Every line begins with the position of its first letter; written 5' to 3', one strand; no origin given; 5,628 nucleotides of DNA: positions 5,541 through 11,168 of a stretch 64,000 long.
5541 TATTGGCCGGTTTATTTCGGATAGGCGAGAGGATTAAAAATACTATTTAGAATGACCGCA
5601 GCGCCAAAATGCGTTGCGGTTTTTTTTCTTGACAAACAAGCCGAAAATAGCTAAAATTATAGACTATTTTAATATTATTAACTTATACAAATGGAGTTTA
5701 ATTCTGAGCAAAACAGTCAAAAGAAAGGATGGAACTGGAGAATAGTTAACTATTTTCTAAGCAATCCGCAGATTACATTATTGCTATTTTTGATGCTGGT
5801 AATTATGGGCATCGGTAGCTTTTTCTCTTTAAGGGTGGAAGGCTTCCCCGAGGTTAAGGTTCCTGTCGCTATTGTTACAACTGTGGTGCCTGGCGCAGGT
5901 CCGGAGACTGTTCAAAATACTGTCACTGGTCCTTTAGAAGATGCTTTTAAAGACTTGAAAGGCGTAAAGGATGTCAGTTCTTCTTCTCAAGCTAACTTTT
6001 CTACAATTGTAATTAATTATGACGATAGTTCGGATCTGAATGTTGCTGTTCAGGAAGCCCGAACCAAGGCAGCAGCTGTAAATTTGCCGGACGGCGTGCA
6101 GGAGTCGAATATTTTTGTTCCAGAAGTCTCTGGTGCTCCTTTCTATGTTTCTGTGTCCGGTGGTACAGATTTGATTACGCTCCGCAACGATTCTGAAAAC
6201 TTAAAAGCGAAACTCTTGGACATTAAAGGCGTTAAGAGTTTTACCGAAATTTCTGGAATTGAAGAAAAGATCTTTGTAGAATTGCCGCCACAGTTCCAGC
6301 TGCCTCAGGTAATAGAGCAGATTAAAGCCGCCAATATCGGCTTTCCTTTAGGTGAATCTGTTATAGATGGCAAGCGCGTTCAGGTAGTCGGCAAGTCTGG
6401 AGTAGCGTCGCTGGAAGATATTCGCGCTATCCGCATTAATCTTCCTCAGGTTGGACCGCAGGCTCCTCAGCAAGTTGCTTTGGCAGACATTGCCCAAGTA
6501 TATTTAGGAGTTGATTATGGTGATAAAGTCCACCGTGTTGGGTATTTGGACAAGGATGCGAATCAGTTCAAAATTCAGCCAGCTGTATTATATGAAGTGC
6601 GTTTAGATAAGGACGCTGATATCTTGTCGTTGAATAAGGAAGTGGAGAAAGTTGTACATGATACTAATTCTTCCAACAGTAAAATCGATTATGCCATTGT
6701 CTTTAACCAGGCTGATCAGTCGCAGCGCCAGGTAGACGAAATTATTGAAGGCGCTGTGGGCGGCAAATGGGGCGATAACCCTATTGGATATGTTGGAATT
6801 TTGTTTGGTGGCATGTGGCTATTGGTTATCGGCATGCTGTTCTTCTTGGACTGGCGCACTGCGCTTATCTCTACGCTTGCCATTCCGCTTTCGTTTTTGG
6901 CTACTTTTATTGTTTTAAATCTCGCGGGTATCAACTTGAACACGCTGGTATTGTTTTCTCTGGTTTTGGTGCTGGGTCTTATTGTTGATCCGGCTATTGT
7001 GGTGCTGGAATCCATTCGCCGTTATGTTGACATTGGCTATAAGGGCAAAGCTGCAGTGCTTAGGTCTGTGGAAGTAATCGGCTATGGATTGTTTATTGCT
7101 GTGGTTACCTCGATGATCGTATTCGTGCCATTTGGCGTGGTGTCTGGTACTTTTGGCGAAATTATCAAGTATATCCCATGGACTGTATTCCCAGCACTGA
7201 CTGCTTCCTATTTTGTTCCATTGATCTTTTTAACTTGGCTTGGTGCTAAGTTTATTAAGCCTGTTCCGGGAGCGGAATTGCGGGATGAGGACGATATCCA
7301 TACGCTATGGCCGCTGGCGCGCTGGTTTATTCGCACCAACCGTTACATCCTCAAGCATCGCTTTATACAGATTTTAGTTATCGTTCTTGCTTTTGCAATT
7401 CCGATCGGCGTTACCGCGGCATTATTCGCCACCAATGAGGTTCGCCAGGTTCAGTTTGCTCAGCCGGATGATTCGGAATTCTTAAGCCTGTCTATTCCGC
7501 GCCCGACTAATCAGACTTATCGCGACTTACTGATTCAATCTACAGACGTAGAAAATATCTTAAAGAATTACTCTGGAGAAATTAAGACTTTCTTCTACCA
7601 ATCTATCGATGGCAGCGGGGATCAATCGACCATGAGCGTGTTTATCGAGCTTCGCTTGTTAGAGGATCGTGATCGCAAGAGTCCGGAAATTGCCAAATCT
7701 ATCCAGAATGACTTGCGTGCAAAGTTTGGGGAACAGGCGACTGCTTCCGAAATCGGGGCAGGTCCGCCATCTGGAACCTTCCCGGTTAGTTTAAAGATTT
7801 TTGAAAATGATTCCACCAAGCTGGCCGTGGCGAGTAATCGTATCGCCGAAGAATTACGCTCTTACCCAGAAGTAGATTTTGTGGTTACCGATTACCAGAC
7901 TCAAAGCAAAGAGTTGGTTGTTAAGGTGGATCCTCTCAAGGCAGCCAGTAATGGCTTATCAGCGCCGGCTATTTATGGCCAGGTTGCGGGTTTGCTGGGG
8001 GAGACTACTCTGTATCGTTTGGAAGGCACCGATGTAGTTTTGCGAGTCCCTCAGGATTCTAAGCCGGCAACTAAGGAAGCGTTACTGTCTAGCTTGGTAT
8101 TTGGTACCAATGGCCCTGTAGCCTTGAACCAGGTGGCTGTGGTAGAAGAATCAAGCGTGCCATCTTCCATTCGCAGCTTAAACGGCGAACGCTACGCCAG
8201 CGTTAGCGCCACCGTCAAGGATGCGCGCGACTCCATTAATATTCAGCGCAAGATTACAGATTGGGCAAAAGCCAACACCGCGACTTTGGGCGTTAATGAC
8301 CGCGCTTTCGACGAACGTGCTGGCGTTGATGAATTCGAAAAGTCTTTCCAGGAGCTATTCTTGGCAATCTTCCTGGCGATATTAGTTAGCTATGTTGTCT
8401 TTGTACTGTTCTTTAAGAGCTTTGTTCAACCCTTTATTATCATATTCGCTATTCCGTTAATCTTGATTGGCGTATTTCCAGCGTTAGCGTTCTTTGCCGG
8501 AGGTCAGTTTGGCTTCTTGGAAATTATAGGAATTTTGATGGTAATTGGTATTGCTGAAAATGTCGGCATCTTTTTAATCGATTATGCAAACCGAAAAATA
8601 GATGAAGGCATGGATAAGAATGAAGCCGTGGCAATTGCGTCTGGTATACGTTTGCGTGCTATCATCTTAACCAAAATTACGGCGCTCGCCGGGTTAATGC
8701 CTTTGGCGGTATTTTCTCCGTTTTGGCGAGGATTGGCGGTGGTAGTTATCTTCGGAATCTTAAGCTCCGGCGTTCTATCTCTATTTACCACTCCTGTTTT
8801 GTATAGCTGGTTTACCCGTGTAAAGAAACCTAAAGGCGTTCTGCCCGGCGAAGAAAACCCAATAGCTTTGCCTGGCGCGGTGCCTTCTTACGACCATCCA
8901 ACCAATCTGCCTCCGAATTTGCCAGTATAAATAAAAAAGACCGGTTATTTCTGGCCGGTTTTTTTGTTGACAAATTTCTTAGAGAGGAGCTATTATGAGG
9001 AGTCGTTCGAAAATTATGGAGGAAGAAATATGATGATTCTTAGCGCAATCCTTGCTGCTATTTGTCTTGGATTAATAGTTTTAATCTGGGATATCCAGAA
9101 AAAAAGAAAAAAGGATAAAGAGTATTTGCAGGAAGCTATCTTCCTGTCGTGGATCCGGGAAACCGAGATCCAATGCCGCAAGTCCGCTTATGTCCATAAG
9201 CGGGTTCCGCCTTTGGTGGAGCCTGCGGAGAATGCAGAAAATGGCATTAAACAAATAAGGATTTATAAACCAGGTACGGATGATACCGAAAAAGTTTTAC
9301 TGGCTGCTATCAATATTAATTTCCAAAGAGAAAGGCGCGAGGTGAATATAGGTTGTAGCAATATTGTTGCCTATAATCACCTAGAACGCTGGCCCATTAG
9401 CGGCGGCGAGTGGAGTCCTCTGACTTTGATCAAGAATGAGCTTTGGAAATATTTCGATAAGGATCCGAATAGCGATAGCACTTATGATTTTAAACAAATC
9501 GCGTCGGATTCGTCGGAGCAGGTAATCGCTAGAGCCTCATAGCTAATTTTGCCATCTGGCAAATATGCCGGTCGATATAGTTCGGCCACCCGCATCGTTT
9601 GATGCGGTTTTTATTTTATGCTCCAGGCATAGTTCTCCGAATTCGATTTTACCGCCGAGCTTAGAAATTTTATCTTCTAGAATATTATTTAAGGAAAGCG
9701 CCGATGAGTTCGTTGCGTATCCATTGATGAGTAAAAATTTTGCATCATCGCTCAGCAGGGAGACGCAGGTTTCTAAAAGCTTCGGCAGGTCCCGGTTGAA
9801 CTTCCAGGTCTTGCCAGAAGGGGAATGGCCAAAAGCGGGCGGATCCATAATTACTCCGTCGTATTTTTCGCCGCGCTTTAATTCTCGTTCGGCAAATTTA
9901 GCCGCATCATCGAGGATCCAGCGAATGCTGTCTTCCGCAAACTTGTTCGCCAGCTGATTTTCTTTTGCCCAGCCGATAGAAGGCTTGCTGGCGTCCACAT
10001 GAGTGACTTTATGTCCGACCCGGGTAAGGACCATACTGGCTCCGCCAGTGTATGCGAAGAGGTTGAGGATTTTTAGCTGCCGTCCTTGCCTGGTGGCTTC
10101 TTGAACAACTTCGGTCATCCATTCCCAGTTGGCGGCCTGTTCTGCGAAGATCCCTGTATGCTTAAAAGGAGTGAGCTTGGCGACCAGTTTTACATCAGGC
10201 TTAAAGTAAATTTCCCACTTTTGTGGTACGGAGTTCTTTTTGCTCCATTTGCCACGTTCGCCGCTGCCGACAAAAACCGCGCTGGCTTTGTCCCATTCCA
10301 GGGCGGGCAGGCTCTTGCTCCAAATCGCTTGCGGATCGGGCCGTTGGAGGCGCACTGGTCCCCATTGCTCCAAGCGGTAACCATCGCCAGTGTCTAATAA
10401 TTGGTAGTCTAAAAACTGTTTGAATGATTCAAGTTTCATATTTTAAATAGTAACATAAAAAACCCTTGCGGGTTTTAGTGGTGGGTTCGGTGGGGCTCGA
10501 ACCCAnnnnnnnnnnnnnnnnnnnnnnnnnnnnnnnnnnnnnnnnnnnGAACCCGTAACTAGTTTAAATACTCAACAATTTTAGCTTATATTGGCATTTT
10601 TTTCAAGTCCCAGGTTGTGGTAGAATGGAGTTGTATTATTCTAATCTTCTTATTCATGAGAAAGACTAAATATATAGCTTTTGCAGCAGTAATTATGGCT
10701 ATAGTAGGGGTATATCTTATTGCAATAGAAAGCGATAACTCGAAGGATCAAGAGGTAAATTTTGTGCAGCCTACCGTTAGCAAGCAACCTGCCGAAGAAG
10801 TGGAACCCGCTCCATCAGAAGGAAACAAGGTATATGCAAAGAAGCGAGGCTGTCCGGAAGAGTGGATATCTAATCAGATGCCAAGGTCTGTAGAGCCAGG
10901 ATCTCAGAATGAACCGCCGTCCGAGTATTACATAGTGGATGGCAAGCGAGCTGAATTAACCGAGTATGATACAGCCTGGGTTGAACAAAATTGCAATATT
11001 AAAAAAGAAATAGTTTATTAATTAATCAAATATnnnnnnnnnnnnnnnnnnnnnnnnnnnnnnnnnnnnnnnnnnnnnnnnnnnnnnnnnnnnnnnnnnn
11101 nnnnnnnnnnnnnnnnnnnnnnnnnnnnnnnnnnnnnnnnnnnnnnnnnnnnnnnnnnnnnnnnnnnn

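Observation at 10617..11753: Tandem secreted-protein pair sharing a novel ~55-aa two-Cys C-terminal domain; the second carries DUF5648-like repeats also found in a third protein (56453-56998)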

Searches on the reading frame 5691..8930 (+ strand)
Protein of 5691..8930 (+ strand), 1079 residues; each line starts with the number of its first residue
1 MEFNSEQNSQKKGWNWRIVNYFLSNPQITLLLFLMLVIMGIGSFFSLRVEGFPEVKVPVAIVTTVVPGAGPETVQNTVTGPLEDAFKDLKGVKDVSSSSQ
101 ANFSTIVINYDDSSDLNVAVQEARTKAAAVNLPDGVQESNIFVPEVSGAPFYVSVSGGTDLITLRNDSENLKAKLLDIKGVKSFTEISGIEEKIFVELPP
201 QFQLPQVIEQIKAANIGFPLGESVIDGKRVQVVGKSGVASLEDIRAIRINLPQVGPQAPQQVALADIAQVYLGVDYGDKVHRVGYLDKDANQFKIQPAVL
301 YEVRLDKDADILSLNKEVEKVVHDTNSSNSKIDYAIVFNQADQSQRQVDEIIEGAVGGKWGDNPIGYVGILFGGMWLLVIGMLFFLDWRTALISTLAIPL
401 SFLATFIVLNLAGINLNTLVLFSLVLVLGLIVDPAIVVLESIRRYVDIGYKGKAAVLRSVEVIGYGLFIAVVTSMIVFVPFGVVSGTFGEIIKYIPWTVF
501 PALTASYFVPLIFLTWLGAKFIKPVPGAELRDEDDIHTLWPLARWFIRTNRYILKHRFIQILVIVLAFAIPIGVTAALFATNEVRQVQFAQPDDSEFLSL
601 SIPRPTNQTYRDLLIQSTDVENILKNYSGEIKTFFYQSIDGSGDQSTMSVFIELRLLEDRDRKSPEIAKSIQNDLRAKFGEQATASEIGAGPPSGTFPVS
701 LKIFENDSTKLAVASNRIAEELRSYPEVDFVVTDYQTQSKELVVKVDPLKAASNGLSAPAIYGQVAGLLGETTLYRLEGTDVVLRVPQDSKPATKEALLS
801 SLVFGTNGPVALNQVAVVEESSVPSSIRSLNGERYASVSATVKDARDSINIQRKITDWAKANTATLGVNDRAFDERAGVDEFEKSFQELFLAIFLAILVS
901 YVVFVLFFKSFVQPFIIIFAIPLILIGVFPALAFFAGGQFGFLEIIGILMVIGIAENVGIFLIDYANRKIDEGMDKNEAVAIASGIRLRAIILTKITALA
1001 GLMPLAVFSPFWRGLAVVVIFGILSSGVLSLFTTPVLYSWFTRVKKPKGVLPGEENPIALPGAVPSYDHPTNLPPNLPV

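Call 92: search_protein_families(library=pfam, proteins=[window:5691-8930:+], max_evalue=0.001)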
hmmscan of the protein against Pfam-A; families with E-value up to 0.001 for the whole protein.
window:5691-8930:+ (1079 aa): 3 families
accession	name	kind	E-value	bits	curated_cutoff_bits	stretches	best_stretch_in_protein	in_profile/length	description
PF00873.25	ACR_tran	-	1.1e-126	424.3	28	1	18-1041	1-1020/1021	AcrB/AcrD/AcrF family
PF03176.21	MMPL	-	0.00023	20.7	20.5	1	882-1044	138-305/333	MMPL family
PF02355.23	SecD_SecF_C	-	0.00026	20.9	20.5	0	886-1040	30-185/189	Protein export membrane protein SecD/SecF, C-terminal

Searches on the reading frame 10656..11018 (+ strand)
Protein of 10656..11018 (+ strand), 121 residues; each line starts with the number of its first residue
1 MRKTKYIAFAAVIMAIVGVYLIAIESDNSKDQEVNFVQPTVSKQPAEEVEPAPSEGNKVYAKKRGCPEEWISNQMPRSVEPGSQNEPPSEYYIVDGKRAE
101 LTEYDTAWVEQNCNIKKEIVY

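Call 3: search_protein_families(library=pfam, proteins=[window:10656-11018:+], max_evalue=1)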
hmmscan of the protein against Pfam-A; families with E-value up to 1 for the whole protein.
seq(121 aa): 0 families

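Call 38: search_protein_families(library=ncbifam, proteins=[window:10656-11018:+], max_evalue=1)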
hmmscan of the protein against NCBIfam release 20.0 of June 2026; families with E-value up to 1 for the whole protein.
seq(121 aa): 5 families
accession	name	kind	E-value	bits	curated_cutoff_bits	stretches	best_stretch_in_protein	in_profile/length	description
NF007635.1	PRK10299.1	equivalog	0.011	15.8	40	1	1-38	1-36/47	PhoP/PhoQ regulatory lipoprotein MgrB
TIGR03931.1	T7SS_Rv3446c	hypoth_equivalog_domain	0.016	15.6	47.6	1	6-97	3-81/194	type VII secretion-associated protein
NF040514.1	CAL67264_fam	equivalog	0.029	14.6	50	1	3-24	2-23/57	CAL67264 family membrane protein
TIGR00776.1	RhaT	subfamily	0.029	13.5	319.6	1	7-36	119-150/290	RhaT/GlcU family sugar-proton symporter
NF052435.1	BamI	equivalog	0.051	13.4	180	1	1-63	1-61/226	biofilm-associated metzincin protease inhibitor BamI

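Call 61: search_protein_families(library=phrogs, proteins=[window:10656-11018:+], max_evalue=0.1)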
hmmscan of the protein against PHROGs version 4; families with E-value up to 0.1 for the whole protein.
seq(121 aa): 1 family
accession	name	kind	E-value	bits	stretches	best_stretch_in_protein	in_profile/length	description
phrog_26234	-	unknown function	0.095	13.9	0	1-62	4-64/137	-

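Call 95: list_cluster_members(proteins=[window:10656-11018:+, window:10617-11018:+, P0001, P0084, P0154, P0207, P0205])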
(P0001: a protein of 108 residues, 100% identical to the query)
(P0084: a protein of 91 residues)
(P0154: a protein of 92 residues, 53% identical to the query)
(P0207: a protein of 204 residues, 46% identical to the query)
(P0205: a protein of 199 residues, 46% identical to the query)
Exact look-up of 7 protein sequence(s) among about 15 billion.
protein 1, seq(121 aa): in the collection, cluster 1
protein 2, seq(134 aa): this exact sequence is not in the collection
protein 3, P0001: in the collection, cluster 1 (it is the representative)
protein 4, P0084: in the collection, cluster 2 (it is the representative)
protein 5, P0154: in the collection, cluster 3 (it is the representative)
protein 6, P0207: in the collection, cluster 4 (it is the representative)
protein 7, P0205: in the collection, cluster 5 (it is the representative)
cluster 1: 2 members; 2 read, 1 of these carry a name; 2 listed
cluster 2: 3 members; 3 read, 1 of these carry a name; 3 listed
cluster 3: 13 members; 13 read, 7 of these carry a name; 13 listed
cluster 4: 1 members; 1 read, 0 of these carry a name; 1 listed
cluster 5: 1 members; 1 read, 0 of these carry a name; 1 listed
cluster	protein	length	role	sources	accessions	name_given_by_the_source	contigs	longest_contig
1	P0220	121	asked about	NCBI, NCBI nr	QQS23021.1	hypothetical protein IPM19_00410 [bacterium] | MAG: hypothetical protein IPM19_00410 [bacterium]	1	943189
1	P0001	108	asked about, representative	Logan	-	-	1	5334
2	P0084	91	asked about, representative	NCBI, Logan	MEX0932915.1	MAG: hypothetical protein WDZ77_02340 [Candidatus Pacearchaeota archaeon]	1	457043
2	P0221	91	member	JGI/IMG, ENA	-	-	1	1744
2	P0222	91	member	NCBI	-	-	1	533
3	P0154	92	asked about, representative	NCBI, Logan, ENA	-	-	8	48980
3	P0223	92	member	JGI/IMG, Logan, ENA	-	hypothetical protein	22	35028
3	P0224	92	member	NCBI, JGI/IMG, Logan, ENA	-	hypothetical protein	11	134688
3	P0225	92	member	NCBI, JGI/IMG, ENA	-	hypothetical protein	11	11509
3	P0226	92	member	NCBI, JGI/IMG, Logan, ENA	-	hypothetical protein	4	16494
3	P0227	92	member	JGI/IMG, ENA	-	hypothetical protein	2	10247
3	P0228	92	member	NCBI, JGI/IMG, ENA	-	hypothetical protein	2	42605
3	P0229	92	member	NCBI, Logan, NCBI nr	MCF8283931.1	MAG: hypothetical protein K9I48_03030 [Sphingobacteriales bacterium] | hypothetical protein [Sphingobacteriales bacterium]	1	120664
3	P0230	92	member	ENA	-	-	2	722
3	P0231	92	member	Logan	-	-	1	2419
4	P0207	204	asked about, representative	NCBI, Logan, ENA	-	-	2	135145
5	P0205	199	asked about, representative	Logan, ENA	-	-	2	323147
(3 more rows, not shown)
